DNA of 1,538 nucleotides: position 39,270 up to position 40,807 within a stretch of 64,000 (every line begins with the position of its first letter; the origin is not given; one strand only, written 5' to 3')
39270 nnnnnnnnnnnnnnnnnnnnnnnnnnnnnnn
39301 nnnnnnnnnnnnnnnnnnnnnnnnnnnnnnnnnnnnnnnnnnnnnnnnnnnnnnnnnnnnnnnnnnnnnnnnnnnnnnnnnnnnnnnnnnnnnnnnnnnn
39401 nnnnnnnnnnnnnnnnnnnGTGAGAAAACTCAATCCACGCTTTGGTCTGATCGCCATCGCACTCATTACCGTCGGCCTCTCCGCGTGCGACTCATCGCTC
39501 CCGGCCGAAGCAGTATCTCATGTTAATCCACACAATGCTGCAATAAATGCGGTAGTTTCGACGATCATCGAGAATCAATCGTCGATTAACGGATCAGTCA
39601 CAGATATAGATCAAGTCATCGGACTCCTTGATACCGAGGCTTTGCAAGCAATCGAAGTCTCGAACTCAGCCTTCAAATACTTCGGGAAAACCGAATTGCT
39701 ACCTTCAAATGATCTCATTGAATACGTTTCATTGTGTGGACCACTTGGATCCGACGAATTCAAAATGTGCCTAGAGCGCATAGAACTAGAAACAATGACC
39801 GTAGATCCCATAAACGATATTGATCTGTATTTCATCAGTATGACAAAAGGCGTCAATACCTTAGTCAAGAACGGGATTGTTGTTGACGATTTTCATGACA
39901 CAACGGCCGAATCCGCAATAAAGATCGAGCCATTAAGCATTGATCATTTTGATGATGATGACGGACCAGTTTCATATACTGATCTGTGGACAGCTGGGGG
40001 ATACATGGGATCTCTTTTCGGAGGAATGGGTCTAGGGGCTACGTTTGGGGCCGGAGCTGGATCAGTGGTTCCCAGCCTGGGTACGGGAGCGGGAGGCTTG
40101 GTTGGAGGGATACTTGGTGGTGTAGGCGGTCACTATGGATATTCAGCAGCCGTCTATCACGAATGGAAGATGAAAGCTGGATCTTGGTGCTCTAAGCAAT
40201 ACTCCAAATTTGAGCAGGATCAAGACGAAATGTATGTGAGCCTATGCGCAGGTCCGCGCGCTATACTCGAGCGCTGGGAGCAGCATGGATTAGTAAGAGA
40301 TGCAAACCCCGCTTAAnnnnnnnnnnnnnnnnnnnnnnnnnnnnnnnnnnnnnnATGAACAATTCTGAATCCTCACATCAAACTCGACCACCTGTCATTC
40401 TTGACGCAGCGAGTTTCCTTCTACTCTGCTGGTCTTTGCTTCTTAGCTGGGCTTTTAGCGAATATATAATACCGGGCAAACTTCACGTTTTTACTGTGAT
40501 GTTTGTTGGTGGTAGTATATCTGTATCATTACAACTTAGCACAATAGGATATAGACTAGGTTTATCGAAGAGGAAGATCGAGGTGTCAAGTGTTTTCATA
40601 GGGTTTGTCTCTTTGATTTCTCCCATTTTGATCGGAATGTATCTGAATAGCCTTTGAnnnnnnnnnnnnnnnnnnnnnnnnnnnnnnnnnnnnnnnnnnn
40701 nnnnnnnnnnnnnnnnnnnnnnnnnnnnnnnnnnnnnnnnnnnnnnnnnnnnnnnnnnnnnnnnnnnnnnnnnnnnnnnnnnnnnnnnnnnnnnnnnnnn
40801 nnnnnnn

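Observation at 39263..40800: AT-rich 1.5-kb islet between groEL and the acylase gene encoding a glycine-zipper lipoprotein and a small 3-TM protein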

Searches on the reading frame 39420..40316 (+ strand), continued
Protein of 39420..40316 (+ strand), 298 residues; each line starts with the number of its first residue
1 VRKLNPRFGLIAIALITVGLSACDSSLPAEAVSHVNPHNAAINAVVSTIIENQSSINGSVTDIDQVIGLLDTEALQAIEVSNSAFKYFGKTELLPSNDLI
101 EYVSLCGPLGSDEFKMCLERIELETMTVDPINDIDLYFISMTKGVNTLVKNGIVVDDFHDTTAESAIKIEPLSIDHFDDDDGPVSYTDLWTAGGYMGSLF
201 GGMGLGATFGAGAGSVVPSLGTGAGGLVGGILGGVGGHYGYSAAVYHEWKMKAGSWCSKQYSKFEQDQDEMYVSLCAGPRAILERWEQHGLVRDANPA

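Call 51: search_protein_families(library=phrogs, proteins=[window:39420-40316:+, P0005, P0008, P0011, P0013, P0043, P0009, P0016, P0022], max_evalue=0.01)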
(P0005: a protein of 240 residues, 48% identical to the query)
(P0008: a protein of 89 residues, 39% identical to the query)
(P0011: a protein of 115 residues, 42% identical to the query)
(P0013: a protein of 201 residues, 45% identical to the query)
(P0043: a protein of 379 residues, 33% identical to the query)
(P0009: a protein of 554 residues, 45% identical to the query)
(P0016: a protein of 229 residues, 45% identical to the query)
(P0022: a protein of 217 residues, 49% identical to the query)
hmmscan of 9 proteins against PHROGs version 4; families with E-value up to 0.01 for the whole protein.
window:39420-40316:+ (298 aa): 6 families
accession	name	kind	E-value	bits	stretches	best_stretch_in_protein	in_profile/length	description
phrog_16692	-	unknown function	3.6e-07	30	1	179-246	699-770/1107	-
phrog_1047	-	tail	1.6e-06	27.4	1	191-269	852-923/1251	tail associated lysin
phrog_10341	-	lysis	6.3e-05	23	1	193-270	135-206/577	endolysin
phrog_11489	-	unknown function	0.00068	18.7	1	193-263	719-786/1717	-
phrog_23574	-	tail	0.00077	17.8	1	194-239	815-859/1441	tail length tape measure protein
phrog_24596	-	unknown function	0.0054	15.9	1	200-238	718-756/1052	-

P0005 (240 aa): 12 families
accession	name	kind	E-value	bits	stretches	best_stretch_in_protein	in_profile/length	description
phrog_10341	-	lysis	1.3e-09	38.5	1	129-218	132-226/577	endolysin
phrog_16692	-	unknown function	2.8e-09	37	1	60-212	654-793/1107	-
phrog_28412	-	unknown function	1.1e-08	34.5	1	132-185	922-972/1244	-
phrog_11489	-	unknown function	2.1e-07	30.4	1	132-176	719-765/1717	-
phrog_23574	-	tail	3.9e-07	28.7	1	125-176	804-857/1441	tail length tape measure protein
phrog_24596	-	unknown function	3.7e-06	26.4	1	132-176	712-755/1052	-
phrog_594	-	unknown function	3.8e-06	28.2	1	105-174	16-80/85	-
phrog_934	-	tail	3.9e-05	22.2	1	85-215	535-676/1988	tail length tape measure protein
phrog_34863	-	unknown function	0.00015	21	1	131-177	395-441/966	-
phrog_1047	-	tail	0.0011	18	1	128-179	850-899/1251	tail associated lysin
phrog_37425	-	unknown function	0.0014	19.3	1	132-233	2-102/275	-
phrog_19074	-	unknown function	0.0019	17.2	1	126-213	574-663/1384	-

P0008 (89 aa): 16 families
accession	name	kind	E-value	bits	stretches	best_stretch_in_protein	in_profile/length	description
phrog_1047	-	tail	9.4e-09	34.9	1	4-45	864-907/1251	tail associated lysin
phrog_16692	-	unknown function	5e-08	32.8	1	5-60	721-775/1107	-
phrog_28412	-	unknown function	6.8e-08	31.8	1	6-39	934-967/1244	-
phrog_34863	-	unknown function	8.4e-08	31.8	1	6-43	407-445/966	-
phrog_10341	-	lysis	2.3e-07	31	1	3-44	144-185/577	endolysin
phrog_10093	-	tail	8.9e-06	24.4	1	5-38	1158-1192/1899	tail length tape measure protein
phrog_794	-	tail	1.9e-05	24.6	1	6-66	636-711/763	tail length tape measure protein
phrog_3405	-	unknown function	2.8e-05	23.9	1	6-67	461-528/645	-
phrog_23574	-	tail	9.4e-05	20.9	1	6-42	825-857/1441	tail length tape measure protein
phrog_2723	-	tail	9.8e-05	21.4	1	3-75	668-733/1578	tail length tape measure protein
phrog_11489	-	unknown function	0.00012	21.2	1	5-39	731-765/1717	-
phrog_24596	-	unknown function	0.0002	20.6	1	7-38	724-755/1052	-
phrog_37622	-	unknown function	0.00034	19.4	1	7-81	911-988/1761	-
phrog_37425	-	unknown function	0.00082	20.1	1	6-64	5-61/275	-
phrog_1026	-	lysis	0.0028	18.9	1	27-85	12-66/85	Rz-like spanin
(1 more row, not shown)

P0011 (115 aa): 19 families
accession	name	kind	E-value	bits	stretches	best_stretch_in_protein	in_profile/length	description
phrog_16692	-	unknown function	3.4e-11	43.3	1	5-87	717-803/1107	-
phrog_11489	-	unknown function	4.6e-09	35.9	1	4-90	722-811/1717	-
phrog_1047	-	tail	5.2e-09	35.7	1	5-68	854-928/1251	tail associated lysin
phrog_24596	-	unknown function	6.9e-08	32.1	1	5-57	712-765/1052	-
phrog_34863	-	unknown function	1.3e-07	31.1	1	5-60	396-456/966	-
phrog_10341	-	lysis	8.5e-07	29.1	1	3-73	134-197/577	endolysin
phrog_20938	-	unknown function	1.6e-06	27.5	1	4-52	798-846/1028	-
phrog_18476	-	unknown function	1.7e-06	28.9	1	1-77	58-131/209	-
phrog_23574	-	tail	4.4e-05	22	1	7-60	816-870/1441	tail length tape measure protein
phrog_794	-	tail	6.4e-05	22.8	1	5-76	625-703/763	tail length tape measure protein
phrog_36512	-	unknown function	8.4e-05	22.1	1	5-52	153-200/759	-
phrog_934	-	tail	0.00029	19.3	1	6-104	598-694/1988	tail length tape measure protein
phrog_3405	-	unknown function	0.00032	20.5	1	9-53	458-503/645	-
phrog_5880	-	unknown function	0.00041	20.1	1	7-56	169-216/661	-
phrog_37622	-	unknown function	0.00089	18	1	5-62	899-960/1761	-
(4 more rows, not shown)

P0013 (201 aa): 13 families
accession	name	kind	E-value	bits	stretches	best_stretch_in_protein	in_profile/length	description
phrog_16692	-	unknown function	3.6e-07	30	1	15-92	718-789/1107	-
phrog_1047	-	tail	4.6e-07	29.3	1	15-58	859-906/1251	tail associated lysin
phrog_11489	-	unknown function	1e-06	28.1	1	17-54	726-765/1717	-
phrog_23574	-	tail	1.2e-06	27.2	1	10-54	814-858/1441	tail length tape measure protein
phrog_24596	-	unknown function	1.5e-06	27.7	1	13-53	716-755/1052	-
phrog_10341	-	lysis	1.3e-05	25.3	1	14-79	139-205/577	endolysin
phrog_794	-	tail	4.3e-05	23.4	1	13-83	628-691/763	tail length tape measure protein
phrog_34863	-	unknown function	0.00011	21.4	1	12-84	398-464/966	-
phrog_20938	-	unknown function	0.00016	20.9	1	13-53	802-842/1028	-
phrog_18476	-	unknown function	0.00042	21.1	1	17-100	70-158/209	-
phrog_167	-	tail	0.00045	19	1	13-167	675-789/1555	tail length tape measure protein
phrog_28412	-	unknown function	0.0012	17.8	1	11-57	923-970/1244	-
phrog_6922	-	unknown function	0.0016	18.2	1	18-132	340-454/768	-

P0043 (379 aa): 19 families
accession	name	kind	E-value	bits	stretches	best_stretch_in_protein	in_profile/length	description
phrog_28412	-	unknown function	2.9e-132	443.8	1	2-378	862-1243/1244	-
phrog_9959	-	tail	2.2e-18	66.3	1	160-378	1479-1708/1708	tail length tape measure protein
phrog_11489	-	unknown function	2.6e-11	43.3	1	61-190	717-816/1717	-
phrog_14295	-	unknown function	4.8e-10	38.8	1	175-377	1237-1438/1439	-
phrog_167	-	tail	6.1e-08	31.8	1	45-294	644-815/1555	tail length tape measure protein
phrog_24596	-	unknown function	7.4e-07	28.7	1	59-106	708-755/1052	-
phrog_23574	-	tail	9.6e-07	27.5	1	43-106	796-857/1441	tail length tape measure protein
phrog_6922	-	unknown function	1.3e-06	28.4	1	73-107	340-376/768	-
phrog_20938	-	unknown function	4.3e-06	26.1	1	54-113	794-849/1028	-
phrog_16692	-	unknown function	5.4e-06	26.1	1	49-259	696-882/1107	-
phrog_10341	-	lysis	7.4e-06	26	1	45-111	117-184/577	endolysin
phrog_1047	-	tail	9.7e-06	24.9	1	71-117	863-912/1251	tail associated lysin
phrog_14486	-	unknown function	2.4e-05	24.7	1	73-106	367-401/489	-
phrog_21917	-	unknown function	3.4e-05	22.8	1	136-315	1155-1337/1395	-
phrog_934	-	tail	0.00011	20.7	1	32-238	560-751/1988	tail length tape measure protein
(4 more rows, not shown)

P0009 (554 aa): 14 families
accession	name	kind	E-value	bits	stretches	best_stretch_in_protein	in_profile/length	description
phrog_10341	-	lysis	3.3e-08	33.8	1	75-213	59-192/577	endolysin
phrog_24596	-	unknown function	7.1e-06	25.5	1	163-200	718-755/1052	-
phrog_11489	-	unknown function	7.2e-06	25.3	1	155-206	721-771/1717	-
phrog_23574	-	tail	9.7e-06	24.1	1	161-200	818-857/1441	tail length tape measure protein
phrog_5880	-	unknown function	2.1e-05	24.4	1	156-242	169-233/661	-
phrog_28412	-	unknown function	2.3e-05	23.5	1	164-201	930-967/1244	-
phrog_34863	-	unknown function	0.00013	21.3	1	166-221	405-461/966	-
phrog_1047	-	tail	0.00044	19.4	1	162-206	860-903/1251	tail associated lysin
phrog_20938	-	unknown function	0.00067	18.9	1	162-205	804-844/1028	-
phrog_14486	-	unknown function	0.00079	19.7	1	151-205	352-407/489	-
phrog_6922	-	unknown function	0.0012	18.6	1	162-207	338-383/768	-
phrog_3405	-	unknown function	0.0015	18.2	1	166-203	459-501/645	-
phrog_18476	-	unknown function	0.0023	18.7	1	154-224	57-125/209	-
phrog_16692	-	unknown function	0.0072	15.7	1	163-205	716-762/1107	-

P0016 (229 aa): 21 families
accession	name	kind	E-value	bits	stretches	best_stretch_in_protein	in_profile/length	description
phrog_16692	-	unknown function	6.3e-09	35.8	1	40-141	699-808/1107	-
phrog_10341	-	lysis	7.9e-09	35.9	1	42-123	128-208/577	endolysin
phrog_1047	-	tail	1.1e-08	34.7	1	47-133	847-934/1251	tail associated lysin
phrog_3405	-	unknown function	1.9e-08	34.4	1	31-136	428-540/645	-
phrog_11489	-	unknown function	2.9e-07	29.9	1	55-95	724-765/1717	-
phrog_934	-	tail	3.4e-07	29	1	14-178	546-722/1988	tail length tape measure protein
phrog_594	-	unknown function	3.5e-07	31.5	1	36-94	25-82/85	-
phrog_2723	-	tail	3.5e-07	29.5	1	61-108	669-717/1578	tail length tape measure protein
phrog_23574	-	tail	9.5e-07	27.5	1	56-94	816-857/1441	tail length tape measure protein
phrog_24596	-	unknown function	1.2e-06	28.1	1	58-94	719-755/1052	-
phrog_18476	-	unknown function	1.6e-05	25.8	1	31-109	41-118/209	-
phrog_794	-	tail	3e-05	23.9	1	43-124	613-691/763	tail length tape measure protein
phrog_28412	-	unknown function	9.8e-05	21.4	1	54-96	926-968/1244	-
phrog_34863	-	unknown function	0.00015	21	1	52-102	398-448/966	-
phrog_33570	-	unknown function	0.0004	20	1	53-100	181-231/686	-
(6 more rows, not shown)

P0022 (217 aa): 14 families
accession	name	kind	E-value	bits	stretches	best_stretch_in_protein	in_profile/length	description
phrog_16692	-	unknown function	7.2e-09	35.6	1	12-71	708-771/1107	-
phrog_1047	-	tail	2.2e-08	33.6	1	14-71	855-911/1251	tail associated lysin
phrog_34863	-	unknown function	7.1e-08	32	1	15-92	398-475/966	-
phrog_10341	-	lysis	9.2e-08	32.3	1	16-62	139-185/577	endolysin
phrog_28412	-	unknown function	4e-06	26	1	23-56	933-966/1244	-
phrog_3405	-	unknown function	1.7e-05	24.6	1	20-89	457-530/645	-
phrog_20938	-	unknown function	1.7e-05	24.2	1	9-71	796-857/1028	-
phrog_11489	-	unknown function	2.1e-05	23.7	1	16-56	722-764/1717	-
phrog_37425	-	unknown function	7.9e-05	23.4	1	19-163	1-134/275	-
phrog_18476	-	unknown function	0.00026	21.8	1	18-57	68-107/209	-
phrog_24596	-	unknown function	0.00082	18.7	1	14-56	713-755/1052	-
phrog_2723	-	tail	0.0014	17.6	1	9-71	657-718/1578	tail length tape measure protein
phrog_594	-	unknown function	0.006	18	1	8-56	35-82/85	-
phrog_16823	-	tail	0.0061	14.9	1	16-107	1133-1222/1948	tail length tape measure protein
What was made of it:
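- The zipper is of the type found in phage tape-measure and tail-lysin proteins (call 51). PHROG hits fall in tail-lysin and endolysin families, but only over the zipper (call 51).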

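Call 55: predict_structure(alignment_id=A4)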
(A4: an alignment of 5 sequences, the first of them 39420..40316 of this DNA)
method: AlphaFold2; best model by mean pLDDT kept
length: 298 residues; sequences in the alignment: 5
mean_pLDDT: 40.7   pTM: 0.38
mean pLDDT of the five models: 40.7, 39.1, 38.3, 37.4, 37.0
residues with pLDDT >= 90: 0; 70-90: 1; 50-70: 90; < 50: 207
segments of 3 or more residues with pLDDT < 50: 1-37, 58-64, 81-101, 123-135, 154-249, 261-268, 278-281, 289-291, 293-298
pLDDT, mean of each block of 10 residues (from residue 1): 40 38 27 44 59 57 54 57 42 37 52 52 44 49 52 41 25 24 25 25 24 25 27 27 41 52 47 50 48 36
secondary structure, 60 per line:
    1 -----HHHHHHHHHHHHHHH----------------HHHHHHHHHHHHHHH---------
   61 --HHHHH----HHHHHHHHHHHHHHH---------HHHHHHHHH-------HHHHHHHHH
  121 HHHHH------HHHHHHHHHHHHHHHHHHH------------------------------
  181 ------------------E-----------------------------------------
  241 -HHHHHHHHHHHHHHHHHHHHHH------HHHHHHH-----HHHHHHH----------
elements in order: H6-20 H37-51 H63-67 H72-86 H96-104 H112-125 H132-150 H242-263 H270-276 H282-288

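Call 76: search_dna_similar(query=window:39420-40316:+, collection=phages, mode=protein, max_evalue=0.001, max_rows=10)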
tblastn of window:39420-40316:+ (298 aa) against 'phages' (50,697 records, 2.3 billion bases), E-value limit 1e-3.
No match.
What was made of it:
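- No tblastn hit in 50,697 phage records (call 76).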

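Call 77: search_dna_similar(query=window:39420-40316:+, collection=plasmids, mode=protein, max_evalue=0.001, max_rows=10)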
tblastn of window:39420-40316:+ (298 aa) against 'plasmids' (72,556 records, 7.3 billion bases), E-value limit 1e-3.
No match.

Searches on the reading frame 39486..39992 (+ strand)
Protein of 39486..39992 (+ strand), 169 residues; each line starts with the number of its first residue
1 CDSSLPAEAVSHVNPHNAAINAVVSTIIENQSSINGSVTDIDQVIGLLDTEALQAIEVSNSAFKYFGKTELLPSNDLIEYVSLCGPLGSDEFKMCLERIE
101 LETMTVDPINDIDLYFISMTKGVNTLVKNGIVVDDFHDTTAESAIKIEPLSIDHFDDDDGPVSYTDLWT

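Call 71: find_homologous_proteins(query=A5, max_evalue=0.01)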
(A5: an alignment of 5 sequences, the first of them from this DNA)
Query A5 (5 sequences) (169 aa, profile of the alignment): 3 proteins with E <= 0.01 among 6745 candidates.
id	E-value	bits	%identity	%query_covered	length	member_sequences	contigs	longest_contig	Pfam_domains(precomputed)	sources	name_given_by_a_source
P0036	1.5e-63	232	22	76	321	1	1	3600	-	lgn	-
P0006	5.2e-46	175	48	12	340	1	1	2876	-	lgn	-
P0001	1.2e-45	174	99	100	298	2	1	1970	-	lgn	-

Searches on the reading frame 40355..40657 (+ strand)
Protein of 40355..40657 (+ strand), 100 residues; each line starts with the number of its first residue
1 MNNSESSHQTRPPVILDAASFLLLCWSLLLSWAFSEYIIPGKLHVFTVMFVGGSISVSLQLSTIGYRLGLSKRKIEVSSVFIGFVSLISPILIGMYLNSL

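Call 5: search_protein_families(library=pfam, proteins=[window:40355-40657:+], max_evalue=1)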
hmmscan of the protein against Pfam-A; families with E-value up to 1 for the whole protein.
window:40355-40657:+ (100 aa): 0 families
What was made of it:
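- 40355..40657 (+): ORF B, a 100-aa protein with three hydrophobic segments, 38 nt after ORF A. Candidate cognate partner or immunity protein. No Pfam family (call 5).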

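Call 11: search_protein_families(library=ncbifam, proteins=[window:40355-40657:+], max_evalue=1)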
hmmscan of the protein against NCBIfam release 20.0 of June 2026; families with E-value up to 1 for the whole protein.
window:40355-40657:+ (100 aa): 0 families

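Call 12: search_protein_families(library=padloc, proteins=[window:40355-40657:+], max_evalue=1)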
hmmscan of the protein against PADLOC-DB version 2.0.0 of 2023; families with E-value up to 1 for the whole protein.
window:40355-40657:+ (100 aa): 0 families

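Call 51: search_protein_families(library=phrogs, proteins=[window:40355-40657:+], max_evalue=0.01)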
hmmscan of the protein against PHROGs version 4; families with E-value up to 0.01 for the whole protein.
window:40355-40657:+ (100 aa): 1 family
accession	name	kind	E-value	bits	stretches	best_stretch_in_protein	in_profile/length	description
phrog_12522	-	unknown function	0.0061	18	1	20-77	44-103/108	-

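Call 78: search_dna_similar(query=window:40355-40657:+, collection=plasmids, mode=protein, max_evalue=0.01, max_rows=10)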
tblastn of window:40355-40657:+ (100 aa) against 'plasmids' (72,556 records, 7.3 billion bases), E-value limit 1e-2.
No match.
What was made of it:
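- No phage or plasmid homolog by tblastn (calls 76-78).
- Tried and rejected: tblastn against phages and plasmids: none (calls 76-78).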
